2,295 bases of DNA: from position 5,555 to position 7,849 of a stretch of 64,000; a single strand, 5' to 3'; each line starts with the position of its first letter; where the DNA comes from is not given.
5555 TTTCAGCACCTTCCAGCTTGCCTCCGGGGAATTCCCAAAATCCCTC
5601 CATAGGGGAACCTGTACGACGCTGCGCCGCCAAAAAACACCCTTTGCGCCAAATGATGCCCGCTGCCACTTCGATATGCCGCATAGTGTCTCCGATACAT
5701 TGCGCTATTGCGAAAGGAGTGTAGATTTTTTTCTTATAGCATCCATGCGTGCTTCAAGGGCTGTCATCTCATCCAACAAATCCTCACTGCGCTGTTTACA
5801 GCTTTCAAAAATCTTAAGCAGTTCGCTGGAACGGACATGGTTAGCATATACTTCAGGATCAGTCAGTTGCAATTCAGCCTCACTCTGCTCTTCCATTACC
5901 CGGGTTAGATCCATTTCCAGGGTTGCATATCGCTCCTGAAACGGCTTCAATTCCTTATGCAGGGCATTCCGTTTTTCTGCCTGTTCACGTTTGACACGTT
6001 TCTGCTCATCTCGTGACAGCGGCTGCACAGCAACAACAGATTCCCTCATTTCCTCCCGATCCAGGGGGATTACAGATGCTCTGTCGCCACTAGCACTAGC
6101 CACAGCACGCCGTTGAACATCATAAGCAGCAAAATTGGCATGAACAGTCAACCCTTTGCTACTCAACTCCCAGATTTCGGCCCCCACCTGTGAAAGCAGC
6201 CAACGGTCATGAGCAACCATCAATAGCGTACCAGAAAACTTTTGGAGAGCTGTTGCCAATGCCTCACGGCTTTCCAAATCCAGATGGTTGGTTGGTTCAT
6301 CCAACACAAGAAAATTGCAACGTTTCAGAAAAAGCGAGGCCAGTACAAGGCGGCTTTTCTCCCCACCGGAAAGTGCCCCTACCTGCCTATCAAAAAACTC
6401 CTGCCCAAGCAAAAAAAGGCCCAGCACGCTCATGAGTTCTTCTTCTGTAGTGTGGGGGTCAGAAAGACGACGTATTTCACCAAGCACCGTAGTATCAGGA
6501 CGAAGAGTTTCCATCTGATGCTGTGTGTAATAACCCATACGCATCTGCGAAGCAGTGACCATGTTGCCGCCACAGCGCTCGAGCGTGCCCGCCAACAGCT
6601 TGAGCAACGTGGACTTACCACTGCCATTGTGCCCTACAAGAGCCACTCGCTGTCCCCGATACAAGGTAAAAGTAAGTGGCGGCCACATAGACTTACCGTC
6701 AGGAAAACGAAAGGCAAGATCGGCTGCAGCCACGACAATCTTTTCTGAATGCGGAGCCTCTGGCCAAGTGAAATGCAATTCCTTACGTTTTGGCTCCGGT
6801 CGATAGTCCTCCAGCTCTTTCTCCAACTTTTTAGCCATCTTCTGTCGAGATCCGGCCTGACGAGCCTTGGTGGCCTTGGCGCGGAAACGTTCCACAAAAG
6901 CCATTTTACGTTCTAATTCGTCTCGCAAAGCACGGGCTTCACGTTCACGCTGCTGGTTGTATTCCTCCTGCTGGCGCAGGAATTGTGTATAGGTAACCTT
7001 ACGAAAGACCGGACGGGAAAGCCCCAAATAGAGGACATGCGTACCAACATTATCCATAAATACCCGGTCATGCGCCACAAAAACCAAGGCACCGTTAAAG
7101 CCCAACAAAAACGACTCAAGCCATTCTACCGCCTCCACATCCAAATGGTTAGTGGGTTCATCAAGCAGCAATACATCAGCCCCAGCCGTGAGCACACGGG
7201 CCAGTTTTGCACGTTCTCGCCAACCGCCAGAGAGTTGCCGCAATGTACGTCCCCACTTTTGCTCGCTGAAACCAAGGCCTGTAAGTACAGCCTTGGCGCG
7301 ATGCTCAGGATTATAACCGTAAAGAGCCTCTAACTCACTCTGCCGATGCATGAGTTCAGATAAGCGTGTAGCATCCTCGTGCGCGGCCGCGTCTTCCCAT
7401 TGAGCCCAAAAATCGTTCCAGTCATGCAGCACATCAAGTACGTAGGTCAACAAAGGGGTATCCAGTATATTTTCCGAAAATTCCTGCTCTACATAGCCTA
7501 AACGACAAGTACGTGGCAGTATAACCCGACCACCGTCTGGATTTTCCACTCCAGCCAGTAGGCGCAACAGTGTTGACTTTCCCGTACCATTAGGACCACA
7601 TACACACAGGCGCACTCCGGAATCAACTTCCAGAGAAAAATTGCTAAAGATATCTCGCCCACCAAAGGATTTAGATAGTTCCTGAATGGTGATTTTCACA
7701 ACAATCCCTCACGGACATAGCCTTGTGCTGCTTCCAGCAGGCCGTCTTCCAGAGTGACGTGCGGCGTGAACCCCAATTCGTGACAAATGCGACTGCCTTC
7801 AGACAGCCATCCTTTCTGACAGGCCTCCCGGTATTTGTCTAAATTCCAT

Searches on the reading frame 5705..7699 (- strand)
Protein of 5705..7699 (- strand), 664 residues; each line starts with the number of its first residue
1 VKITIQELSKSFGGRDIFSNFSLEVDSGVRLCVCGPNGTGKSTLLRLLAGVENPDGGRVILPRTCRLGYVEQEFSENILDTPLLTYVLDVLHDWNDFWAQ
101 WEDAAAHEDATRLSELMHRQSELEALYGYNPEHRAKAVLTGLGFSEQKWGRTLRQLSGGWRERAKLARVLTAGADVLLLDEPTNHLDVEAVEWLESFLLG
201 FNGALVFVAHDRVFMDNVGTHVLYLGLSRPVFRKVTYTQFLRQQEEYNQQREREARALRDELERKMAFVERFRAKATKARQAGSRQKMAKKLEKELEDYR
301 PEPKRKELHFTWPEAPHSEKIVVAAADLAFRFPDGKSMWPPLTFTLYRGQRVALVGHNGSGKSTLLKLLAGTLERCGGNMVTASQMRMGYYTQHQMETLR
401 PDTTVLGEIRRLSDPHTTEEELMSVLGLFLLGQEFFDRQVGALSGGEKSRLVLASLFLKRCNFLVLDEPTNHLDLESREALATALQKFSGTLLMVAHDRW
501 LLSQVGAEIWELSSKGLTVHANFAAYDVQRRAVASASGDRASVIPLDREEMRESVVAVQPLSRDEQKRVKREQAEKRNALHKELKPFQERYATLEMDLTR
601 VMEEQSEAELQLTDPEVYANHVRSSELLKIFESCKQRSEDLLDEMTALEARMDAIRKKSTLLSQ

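Call 55: search_protein_families(library=pfam, proteins=[window:5705-7699:-], max_evalue=0.0001)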
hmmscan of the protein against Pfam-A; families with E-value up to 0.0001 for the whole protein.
window:5705-7699:- (664 aa): 15 families
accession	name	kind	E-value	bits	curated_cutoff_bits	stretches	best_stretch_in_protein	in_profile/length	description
PF00005.33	ABC_tran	-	1.3e-48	165.5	25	2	342-471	4-137/137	ABC transporter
PF13304.12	AAA_21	-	3.1e-13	50.9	27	0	353-370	3-20/304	AAA domain, putative AbiEii toxin, Type IV TA system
PF12848.13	ABC_tran_Xtn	-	2.4e-11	44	25.9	1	236-298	14-75/85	ABC transporter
PF02463.25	SMC_N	-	5.1e-10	39.6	40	0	434-503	135-203/220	RecF/RecN/SMC N terminal domain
PF13555.12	AAA_29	-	1.2e-07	31.8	27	0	349-366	23-39/61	P-loop containing region of AAA domain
PF13238.12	AAA_18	-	2.8e-07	31.5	29.4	0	32-101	2-69/128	AAA domain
PF13175.12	AAA_15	-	6.5e-07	29.7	32.1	0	18-48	14-43/374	AAA ATPase domain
PF13604.12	AAA_30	-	1.3e-06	28.7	27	0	352-384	21-53/191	AAA domain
PF13401.12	AAA_22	-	2.5e-06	28.2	27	0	31-111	8-64/130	AAA domain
PF13191.12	AAA_16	-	4.1e-06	27.8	32.6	0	31-90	27-85/167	AAA ATPase domain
PF00350.29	Dynamin_N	-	4.9e-06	27.1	27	0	352-397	1-47/168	Dynamin family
PF13476.12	AAA_23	-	5.4e-06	27.6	27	0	19-48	11-39/201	AAA domain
PF03193.22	RsgA_GTPase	-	7e-06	26.4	30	0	348-376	105-133/174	RsgA GTPase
PF05729.18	NACHT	-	3.7e-05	24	26.7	0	351-375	2-26/167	NACHT domain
PF00004.35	AAA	-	5.9e-05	24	21.2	0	31-50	1-20/131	ATPase family associated with various cellular activities (AAA)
